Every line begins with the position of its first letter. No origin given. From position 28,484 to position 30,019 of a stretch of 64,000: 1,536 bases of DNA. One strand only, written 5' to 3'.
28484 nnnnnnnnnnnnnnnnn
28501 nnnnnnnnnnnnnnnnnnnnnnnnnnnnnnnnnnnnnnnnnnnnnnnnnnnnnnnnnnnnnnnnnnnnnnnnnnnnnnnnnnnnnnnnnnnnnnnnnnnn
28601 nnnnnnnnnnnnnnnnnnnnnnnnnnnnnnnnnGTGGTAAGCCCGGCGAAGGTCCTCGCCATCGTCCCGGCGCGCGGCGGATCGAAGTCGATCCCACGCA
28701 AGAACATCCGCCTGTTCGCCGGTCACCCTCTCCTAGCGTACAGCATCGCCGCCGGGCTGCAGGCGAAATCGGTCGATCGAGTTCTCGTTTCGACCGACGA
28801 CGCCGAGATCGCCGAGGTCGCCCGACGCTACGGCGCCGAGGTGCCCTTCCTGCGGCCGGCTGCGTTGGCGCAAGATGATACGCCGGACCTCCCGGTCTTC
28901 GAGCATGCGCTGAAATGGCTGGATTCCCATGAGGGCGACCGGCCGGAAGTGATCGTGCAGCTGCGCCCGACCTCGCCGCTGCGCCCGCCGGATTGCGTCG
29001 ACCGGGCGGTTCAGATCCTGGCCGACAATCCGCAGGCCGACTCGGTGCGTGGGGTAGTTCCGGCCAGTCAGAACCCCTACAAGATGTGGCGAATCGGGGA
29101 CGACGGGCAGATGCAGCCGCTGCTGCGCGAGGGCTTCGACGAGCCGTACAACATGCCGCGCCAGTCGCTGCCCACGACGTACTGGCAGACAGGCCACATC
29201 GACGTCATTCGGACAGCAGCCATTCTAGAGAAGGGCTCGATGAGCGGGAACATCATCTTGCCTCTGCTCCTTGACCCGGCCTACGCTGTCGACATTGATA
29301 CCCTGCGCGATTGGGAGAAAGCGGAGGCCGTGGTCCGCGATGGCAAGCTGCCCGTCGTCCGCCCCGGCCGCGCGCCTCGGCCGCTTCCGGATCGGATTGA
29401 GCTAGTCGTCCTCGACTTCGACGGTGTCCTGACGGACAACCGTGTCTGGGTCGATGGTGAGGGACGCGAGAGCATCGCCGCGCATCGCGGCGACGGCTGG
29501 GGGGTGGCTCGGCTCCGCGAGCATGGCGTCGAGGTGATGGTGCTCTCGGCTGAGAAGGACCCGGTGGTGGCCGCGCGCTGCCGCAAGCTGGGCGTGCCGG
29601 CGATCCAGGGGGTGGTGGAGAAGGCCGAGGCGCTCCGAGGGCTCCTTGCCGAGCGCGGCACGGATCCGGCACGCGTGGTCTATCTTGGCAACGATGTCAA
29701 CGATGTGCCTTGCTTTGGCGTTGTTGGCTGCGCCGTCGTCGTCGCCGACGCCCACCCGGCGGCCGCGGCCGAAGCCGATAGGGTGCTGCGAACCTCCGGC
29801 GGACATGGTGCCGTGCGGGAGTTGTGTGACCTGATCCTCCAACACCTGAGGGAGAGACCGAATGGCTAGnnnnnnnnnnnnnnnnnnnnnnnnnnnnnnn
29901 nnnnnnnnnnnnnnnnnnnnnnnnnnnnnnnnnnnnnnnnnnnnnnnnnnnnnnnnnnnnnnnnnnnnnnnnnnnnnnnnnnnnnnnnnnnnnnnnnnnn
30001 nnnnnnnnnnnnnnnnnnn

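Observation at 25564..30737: Second ulosonic-acid module: NeuA fused to a KdsC-type phosphatase, next to a SAF-less NeuB homolog and two oxidoreductases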

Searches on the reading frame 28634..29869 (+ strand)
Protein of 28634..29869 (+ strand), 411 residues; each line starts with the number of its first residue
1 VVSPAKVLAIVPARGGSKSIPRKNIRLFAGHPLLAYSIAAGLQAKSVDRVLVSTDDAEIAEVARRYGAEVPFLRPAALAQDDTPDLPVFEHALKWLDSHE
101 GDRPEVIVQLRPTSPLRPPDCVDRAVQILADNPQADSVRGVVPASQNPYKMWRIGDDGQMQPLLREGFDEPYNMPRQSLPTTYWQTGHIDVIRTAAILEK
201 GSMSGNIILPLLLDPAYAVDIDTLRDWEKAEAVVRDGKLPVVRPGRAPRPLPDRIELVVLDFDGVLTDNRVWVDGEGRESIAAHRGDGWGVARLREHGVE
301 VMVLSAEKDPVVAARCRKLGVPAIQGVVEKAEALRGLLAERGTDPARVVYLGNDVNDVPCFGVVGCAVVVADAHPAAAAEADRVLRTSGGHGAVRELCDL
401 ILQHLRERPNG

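Call 4: search_protein_families(library=pfam, proteins=[window:28634-29869:+], max_evalue=0.01)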
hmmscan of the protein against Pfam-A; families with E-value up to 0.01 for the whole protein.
window:28634-29869:+ (411 aa): 5 families
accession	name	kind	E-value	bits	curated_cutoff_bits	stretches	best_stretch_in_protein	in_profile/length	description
PF02348.25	CTP_transf_3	-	5.4e-21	75.8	22.6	1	9-145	2-130/217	Cytidylyltransferase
PF08282.18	Hydrolase_3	-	1.8e-06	28.3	20.9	1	328-392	186-250/255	haloacid dehalogenase-like hydrolase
PF00702.32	Hydrolase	-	5.7e-05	24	26.4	0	291-359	107-185/191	haloacid dehalogenase-like hydrolase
PF12804.13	NTP_transf_3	-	0.00095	19.8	27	0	25-70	18-62/160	MobA-like NTP transferase domain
PF12710.13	HAD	-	0.002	19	27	0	289-361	89-188/189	haloacid dehalogenase-like hydrolase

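Call 5: search_protein_families(library=ncbifam, proteins=[window:28634-29869:+], max_evalue=0.01)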
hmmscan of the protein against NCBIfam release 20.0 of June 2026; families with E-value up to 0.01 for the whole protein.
window:28634-29869:+ (411 aa): 17 families
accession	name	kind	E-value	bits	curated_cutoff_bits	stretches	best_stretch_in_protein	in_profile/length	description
TIGR03584.1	PseF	equivalog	2.4e-50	171.3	205.7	1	8-232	1-218/222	pseudaminic acid cytidylyltransferase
NF007019.0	PRK09484.1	equivalog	7.6e-36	123.5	208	1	254-403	24-174/187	3-deoxy-manno-octulosonate-8-phosphatase KdsC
TIGR01670.1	KdsC-phosphatas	subfamily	7.1e-26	91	106.95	1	255-403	1-150/154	3-deoxy-D-manno-octulosonate 8-phosphate phosphatase, YrbI family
TIGR02726.1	phenyl_P_delta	equivalog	8.6e-24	84.6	281.95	1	254-403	6-156/169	phenylphosphate carboxylase subunit delta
NF058599.1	KDN-9-PPhBT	equivalog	1.1e-20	74.4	180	1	255-403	2-151/152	3-deoxy-D-glycero-D-galacto-nonulopyranosonate 9-phosphatase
NF003950.0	PRK05450.1-3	subfamily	1.7e-13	50.5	234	1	6-139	2-127/248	3-deoxy-manno-octulosonate cytidylyltransferase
NF003952.0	PRK05450.1-5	subfamily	9.7e-11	41.3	193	1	6-134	2-121/250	3-deoxy-manno-octulosonate cytidylyltransferase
NF009905.0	PRK13368.1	subfamily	1.8e-10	40.6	255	1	6-142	2-127/243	3-deoxy-manno-octulosonate cytidylyltransferase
NF002245.0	PRK01158.1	equivalog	5.7e-09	35.6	198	1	328-399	156-227/233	phosphoglycolate phosphatase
NF003948.0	PRK05450.1-1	equivalog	7.9e-09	35.1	281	1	5-138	4-128/248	3-deoxy-manno-octulosonate cytidylyltransferase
TIGR01662.1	HAD-SF-IIIA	subfamily_domain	4.3e-07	30.1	44.6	1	257-370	2-137/141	HAD-IIIA family hydrolase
TIGR01487.1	Pglycolate_arch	equivalog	1.2e-06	28.5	122.75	1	328-394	146-212/215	phosphoglycolate phosphatase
TIGR00099.1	Cof-subfamily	subfamily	1.4e-06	28.1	137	1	328-386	187-245/256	Cof-type HAD-IIB family hydrolase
TIGR00466.1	kdsB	equivalog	1.8e-05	24.3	155.2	1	8-72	4-67/241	3-deoxy-manno-octulosonate cytidylyltransferase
TIGR01482.1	SPP-subfamily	subfamily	0.00015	21.4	107.15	1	328-397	148-217/225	sucrose-phosphate phosphatase subfamily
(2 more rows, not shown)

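Call 8: find_homologous_proteins(query=window:28634-29869:+)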
Query window:28634-29869:+ (411 aa): 7994 proteins with E <= 0.001 among 8000 candidates; the best 120 are listed.
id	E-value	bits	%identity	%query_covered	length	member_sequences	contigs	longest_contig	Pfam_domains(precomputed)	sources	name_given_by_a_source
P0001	4.9e-272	920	100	100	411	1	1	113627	PF08282.19,PF02348.26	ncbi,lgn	-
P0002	4.4e-245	831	89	100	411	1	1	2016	PF08282.19,PF02348.26,PF12710.14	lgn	-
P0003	8.8e-224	761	82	100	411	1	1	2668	PF00702.33,PF08282.19,PF02348.26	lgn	-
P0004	1.1e-208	712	76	99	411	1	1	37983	PF00702.33,PF08282.19,PF12804.14,PF02348.26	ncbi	-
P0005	1.3e-208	711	76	100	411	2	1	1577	PF08282.19,PF02348.26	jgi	jgi:YrbI family 3-deoxy-D-manno-octulosonate 8-phosphate phosphatase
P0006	4.2e-208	710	76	100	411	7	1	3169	PF08282.19,PF02348.26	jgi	-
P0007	2.3e-207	707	77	99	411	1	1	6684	PF08282.19,PF02348.26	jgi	jgi:YrbI family 3-deoxy-D-manno-octulosonate 8-phosphate phosphatase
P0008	3.3e-207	707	76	99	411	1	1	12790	PF08282.19,PF02348.26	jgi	jgi:YrbI family 3-deoxy-D-manno-octulosonate 8-phosphate phosphatase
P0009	1.6e-206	704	77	98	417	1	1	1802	PF00702.33,PF08282.19,PF02348.26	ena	-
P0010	2.7e-206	704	75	100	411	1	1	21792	PF00702.33,PF08282.19,PF02348.26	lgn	-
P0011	3.9e-203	693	75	99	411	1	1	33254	PF00702.33,PF08282.19,PF02348.26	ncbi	-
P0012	9.7e-202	689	76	98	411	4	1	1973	PF08282.19,PF02348.26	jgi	-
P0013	3.3e-201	687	73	98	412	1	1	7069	PF08282.19,PF02348.26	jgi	jgi:YrbI family 3-deoxy-D-manno-octulosonate 8-phosphate phosphatase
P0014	7.7e-201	686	73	99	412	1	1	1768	PF08282.19,PF12804.14,PF02348.26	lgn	-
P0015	5.1e-200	683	72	99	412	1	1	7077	PF00702.33,PF08282.19,PF02348.26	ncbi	-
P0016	2.7e-199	681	72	99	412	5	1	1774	PF08282.19,PF02348.26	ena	-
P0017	1.6e-198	678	73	100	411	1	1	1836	PF08282.19,PF12804.14,PF02348.26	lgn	-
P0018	1.3e-197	675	75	98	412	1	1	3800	PF08282.19,PF02348.26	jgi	jgi:N-acylneuraminate cytidylyltransferase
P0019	1.1e-196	672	71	99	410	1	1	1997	PF08282.19,PF02348.26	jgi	jgi:N-acylneuraminate cytidylyltransferase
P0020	1.7e-196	671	73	99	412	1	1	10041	PF00702.33,PF08282.19,PF02348.26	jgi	jgi:YrbI family 3-deoxy-D-manno-octulosonate 8-phosphate phosphatase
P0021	3.1e-196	671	75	98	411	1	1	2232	PF00702.33,PF08282.19,PF02348.26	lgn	-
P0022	2.9e-195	667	75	98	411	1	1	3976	PF00702.33,PF08282.19,PF02348.26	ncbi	-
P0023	3.0e-195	667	72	99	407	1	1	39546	PF08282.19,PF02348.26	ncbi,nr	ncbi:MAG: hypothetical protein A2Z66_08545 [Chloroflexi bacterium RBG_13_66_10]|nr:MAG: hypothetical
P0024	3.0e-195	667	73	100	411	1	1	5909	PF00702.33,PF08282.19,PF02348.26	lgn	-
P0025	8.2e-195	666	72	99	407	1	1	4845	PF08282.19,PF02348.26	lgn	-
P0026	1.4e-194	665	70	99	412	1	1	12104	PF00702.33,PF08282.19,PF02348.26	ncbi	-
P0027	1.5e-194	665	72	99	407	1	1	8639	PF08282.19,PF02348.26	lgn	-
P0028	3.3e-194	664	74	98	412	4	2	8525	PF00702.33,PF08282.19,PF02348.26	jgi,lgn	jgi:N-acylneuraminate cytidylyltransferase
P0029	3.8e-194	664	72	99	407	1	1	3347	PF08282.19,PF02348.26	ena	-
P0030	4.4e-194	663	72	99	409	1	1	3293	PF08282.19,PF02348.26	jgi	jgi:YrbI family 3-deoxy-D-manno-octulosonate 8-phosphate phosphatase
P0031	4.4e-194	663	70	99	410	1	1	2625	PF08282.19,PF02348.26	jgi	jgi:N-acylneuraminate cytidylyltransferase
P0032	5.2e-194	663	72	98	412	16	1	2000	PF08282.19,PF02348.26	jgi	-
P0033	5.3e-194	663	72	99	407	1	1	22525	PF08282.19,PF02348.26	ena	-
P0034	8.4e-194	663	72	99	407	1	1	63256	PF08282.19,PF02348.26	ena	-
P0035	1.8e-193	661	72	99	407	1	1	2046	PF08282.19,PF02348.26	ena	-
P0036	1.8e-193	661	71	99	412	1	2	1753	PF02348.26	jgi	jgi:N-acylneuraminate cytidylyltransferase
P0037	3.5e-193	661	71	99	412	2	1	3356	PF08282.19,PF02348.26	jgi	jgi:YrbI family 3-deoxy-D-manno-octulosonate 8-phosphate phosphatase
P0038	4.3e-193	660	70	99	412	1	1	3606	PF08282.19,PF02348.26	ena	-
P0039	4.6e-193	660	70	99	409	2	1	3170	PF08282.19,PF02348.26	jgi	jgi:N-acylneuraminate cytidylyltransferase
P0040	1.1e-192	659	72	99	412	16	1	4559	PF08282.19,PF02348.26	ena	-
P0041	1.4e-192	659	70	99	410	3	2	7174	PF08282.19,PF02348.26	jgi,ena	-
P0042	1.6e-192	658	71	99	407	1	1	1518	PF08282.19,PF02348.26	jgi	-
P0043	2.6e-192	658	71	98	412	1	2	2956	PF08282.19,PF02348.26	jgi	jgi:N-acylneuraminate cytidylyltransferase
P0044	4.7e-192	657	70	99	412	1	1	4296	PF00702.33,PF08282.19,PF02348.26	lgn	-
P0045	6.6e-192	656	72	98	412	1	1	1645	PF08282.19,PF02348.26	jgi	jgi:N-acylneuraminate cytidylyltransferase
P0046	7.1e-192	656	71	98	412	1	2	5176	PF00702.33,PF02348.26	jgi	jgi:N-acylneuraminate cytidylyltransferase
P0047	1.2e-191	655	70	100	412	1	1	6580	PF00702.33,PF08282.19,PF02348.26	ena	-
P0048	2.8e-191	654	72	99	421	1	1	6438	PF00702.33,PF08282.19,PF02348.26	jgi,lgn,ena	-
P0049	3.3e-191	654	70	99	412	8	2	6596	PF08282.19,PF02348.26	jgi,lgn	jgi:N-acylneuraminate cytidylyltransferase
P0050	3.4e-191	654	70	100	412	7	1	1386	PF00702.33,PF08282.19,PF02348.26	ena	-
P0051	3.6e-191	654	72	98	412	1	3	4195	PF08282.19,PF02348.26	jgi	jgi:N-acylneuraminate cytidylyltransferase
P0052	4.6e-191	654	69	100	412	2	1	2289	PF00702.33,PF08282.19,PF02348.26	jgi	-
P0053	4.8e-191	653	70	99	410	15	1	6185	PF08282.19,PF02348.26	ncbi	-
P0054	5.5e-191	653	71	98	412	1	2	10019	PF08282.19,PF02348.26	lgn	-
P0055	5.9e-191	653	69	100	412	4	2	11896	PF00702.33,PF08282.19,PF02348.26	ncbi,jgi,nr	ncbi:MAG: acylneuraminate cytidylyltransferase [Anaerolineales bacterium]|nr:MAG: acylneuraminate cy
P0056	7.0e-191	653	71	100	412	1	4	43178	PF02348.26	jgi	jgi:YrbI family 3-deoxy-D-manno-octulosonate 8-phosphate phosphatase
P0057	8.9e-191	653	72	99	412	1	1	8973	PF08282.19,PF02348.26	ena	-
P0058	1.8e-190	652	71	99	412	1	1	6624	PF08282.19,PF02348.26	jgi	-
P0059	2.2e-190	651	71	99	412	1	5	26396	PF08282.19,PF02348.26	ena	-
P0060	2.3e-190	651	71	98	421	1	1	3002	PF00702.33,PF08282.19,PF12804.14,PF02348.26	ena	-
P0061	2.9e-190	651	72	98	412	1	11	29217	PF08282.19,PF02348.26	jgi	jgi:N-acylneuraminate cytidylyltransferase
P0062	3.2e-190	651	71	99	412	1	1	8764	PF02348.26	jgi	jgi:N-acylneuraminate cytidylyltransferase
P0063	3.2e-190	651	71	99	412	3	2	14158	PF00702.33,PF02348.26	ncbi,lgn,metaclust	metaclust:\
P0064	6.1e-190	650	69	100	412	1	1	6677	PF00702.33,PF08282.19,PF02348.26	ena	-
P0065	7.2e-190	650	70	99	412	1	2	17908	PF08282.19,PF02348.26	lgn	-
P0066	1.1e-189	649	72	98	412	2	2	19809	PF08282.19,PF02348.26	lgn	-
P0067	2.0e-189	648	70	98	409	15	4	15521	PF00702.33,PF08282.19,PF02348.26,PF12710.14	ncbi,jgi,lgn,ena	-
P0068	2.7e-189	648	71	99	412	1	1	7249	PF00702.33,PF08282.19,PF02348.26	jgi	jgi:YrbI family 3-deoxy-D-manno-octulosonate 8-phosphate phosphatase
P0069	5.8e-189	647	68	99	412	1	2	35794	PF00702.33,PF08282.19,PF02348.26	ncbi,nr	ncbi:MAG: HAD hydrolase family protein [Anaerolineales bacterium]|nr:HAD hydrolase family protein [A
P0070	7.3e-189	646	71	99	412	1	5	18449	PF08282.19,PF02348.26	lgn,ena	-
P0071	8.0e-189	646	71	99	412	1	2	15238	PF08282.19,PF02348.26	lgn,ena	-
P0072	1.0e-188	646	67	100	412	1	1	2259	PF00702.33,PF08282.19,PF02348.26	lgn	-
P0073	1.2e-188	646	67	100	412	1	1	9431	PF00702.33,PF08282.19,PF02348.26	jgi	jgi:N-acylneuraminate cytidylyltransferase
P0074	1.4e-188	645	71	99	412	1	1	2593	PF08282.19,PF02348.26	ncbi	-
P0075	1.4e-188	645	67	100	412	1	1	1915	PF00702.33,PF08282.19,PF02348.26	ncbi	-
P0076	1.5e-188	645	69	100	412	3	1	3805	PF00702.33,PF02348.26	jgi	jgi:YrbI family 3-deoxy-D-manno-octulosonate 8-phosphate phosphatase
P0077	1.5e-188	645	70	99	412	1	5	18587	PF08282.19,PF02348.26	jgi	jgi:N-acylneuraminate cytidylyltransferase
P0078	1.6e-188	645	70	99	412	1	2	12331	PF08282.19,PF02348.26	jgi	jgi:N-acylneuraminate cytidylyltransferase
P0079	2.0e-188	645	72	99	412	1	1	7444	PF00702.33,PF08282.19,PF02348.26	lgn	-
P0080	3.1e-188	644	67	100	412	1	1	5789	PF00702.33,PF08282.19,PF02348.26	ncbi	-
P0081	3.4e-188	644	67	100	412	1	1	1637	PF00702.33,PF08282.19,PF02348.26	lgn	-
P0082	3.5e-188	644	71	98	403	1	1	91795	PF08282.19,PF02348.26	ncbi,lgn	-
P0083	4.2e-188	644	70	99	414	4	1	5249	PF08282.19,PF02348.26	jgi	jgi:YrbI family 3-deoxy-D-manno-octulosonate 8-phosphate phosphatase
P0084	4.4e-188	644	68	100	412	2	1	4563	PF00702.33,PF08282.19,PF02348.26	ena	-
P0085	5.6e-188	643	67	100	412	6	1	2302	PF00702.33,PF08282.19,PF02348.26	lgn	-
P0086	6.9e-188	643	68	99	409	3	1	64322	PF08282.19,PF02348.26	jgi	jgi:YrbI family 3-deoxy-D-manno-octulosonate 8-phosphate phosphatase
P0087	1.2e-187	642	70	99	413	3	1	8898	PF00702.33,PF08282.19,PF02348.26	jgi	-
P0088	1.5e-187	642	71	98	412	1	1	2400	PF02348.26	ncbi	-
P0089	1.5e-187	642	69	99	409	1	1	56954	PF08282.19,PF02348.26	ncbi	-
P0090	2.0e-187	642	68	99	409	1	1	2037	PF08282.19,PF02348.26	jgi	jgi:N-acylneuraminate cytidylyltransferase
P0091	2.2e-187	641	72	99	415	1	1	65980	PF00702.33,PF08282.19,PF02348.26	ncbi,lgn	ncbi:MAG: acylneuraminate cytidylyltransferase [Chloroflexota bacterium]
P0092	2.3e-187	641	70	98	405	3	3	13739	PF00702.33,PF02348.26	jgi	-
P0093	2.8e-187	641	70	99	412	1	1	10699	PF08282.19,PF02348.26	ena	-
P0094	4.2e-187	641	68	98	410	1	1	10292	PF08282.19,PF02348.26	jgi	jgi:YrbI family 3-deoxy-D-manno-octulosonate 8-phosphate phosphatase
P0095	4.3e-187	640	67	99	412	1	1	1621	PF08282.19,PF02348.26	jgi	jgi:N-acylneuraminate cytidylyltransferase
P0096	4.9e-187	640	69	99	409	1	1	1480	PF08282.19,PF02348.26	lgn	-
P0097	5.5e-187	640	69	99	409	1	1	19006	PF08282.19,PF02348.26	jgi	jgi:YrbI family 3-deoxy-D-manno-octulosonate 8-phosphate phosphatase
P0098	5.6e-187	640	70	99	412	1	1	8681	PF08282.19,PF02348.26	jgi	-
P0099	6.9e-187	640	69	99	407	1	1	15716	PF00702.33,PF08282.19,PF02348.26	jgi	jgi:YrbI family 3-deoxy-D-manno-octulosonate 8-phosphate phosphatase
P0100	7.0e-187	640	66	100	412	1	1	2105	PF00702.33,PF08282.19,PF02348.26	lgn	-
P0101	9.5e-187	639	68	99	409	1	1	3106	PF08282.19,PF02348.26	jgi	jgi:N-acylneuraminate cytidylyltransferase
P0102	1.3e-186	639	70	100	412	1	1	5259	PF00702.33,PF08282.19,PF02348.26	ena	-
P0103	1.6e-186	639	69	99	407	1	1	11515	PF00702.33,PF08282.19,PF02348.26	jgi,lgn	jgi:YrbI family 3-deoxy-D-manno-octulosonate 8-phosphate phosphatase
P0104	2.1e-186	638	69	99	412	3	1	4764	PF00702.33,PF08282.19,PF02348.26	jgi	jgi:N-acylneuraminate cytidylyltransferase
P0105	2.2e-186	638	71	99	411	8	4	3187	PF00702.33,PF08282.19,PF02348.26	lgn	-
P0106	2.6e-186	638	68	99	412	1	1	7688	PF02348.26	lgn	-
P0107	4.2e-186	637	69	100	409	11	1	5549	PF00702.33,PF08282.19,PF02348.26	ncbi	-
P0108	6.7e-186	637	68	99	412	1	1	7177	PF02348.26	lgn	-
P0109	7.9e-186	636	69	98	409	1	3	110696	PF00702.33,PF08282.19,PF02348.26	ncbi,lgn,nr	ncbi:MAG: HAD hydrolase family protein [Anaerolineales bacterium]|nr:HAD hydrolase family protein [A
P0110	8.4e-186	636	67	99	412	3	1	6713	PF00702.33,PF08282.19,PF02348.26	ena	-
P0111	1.1e-185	636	67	99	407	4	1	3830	PF00702.33,PF08282.19,PF02348.26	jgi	-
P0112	1.2e-185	636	67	100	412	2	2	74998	PF00702.33,PF08282.19,PF02348.26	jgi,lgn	-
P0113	1.3e-185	636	66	99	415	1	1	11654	PF08282.19,PF02348.26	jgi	-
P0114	1.5e-185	635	69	99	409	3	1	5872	PF00702.33,PF08282.19,PF02348.26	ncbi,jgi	-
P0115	1.5e-185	635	67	98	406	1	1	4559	PF00702.33,PF02348.26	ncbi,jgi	ncbi:MAG: acylneuraminate cytidylyltransferase [Anaerolineales bacterium]|jgi:N-acylneuraminate cyti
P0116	1.6e-185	635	68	99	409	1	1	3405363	PF08282.19,PF02348.26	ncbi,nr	ncbi:MAG: acylneuraminate cytidylyltransferase [Anaerolineaceae bacterium]|nr:MAG: acylneuraminate c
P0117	2.2e-185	635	68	99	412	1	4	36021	PF00702.33,PF08282.19,PF02348.26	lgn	-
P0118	2.9e-185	634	66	99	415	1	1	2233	PF08282.19,PF02348.26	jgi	jgi:N-acylneuraminate cytidylyltransferase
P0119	3.9e-185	634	68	99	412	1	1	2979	PF02348.26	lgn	-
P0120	4.5e-185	634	68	99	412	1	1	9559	PF02348.26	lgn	-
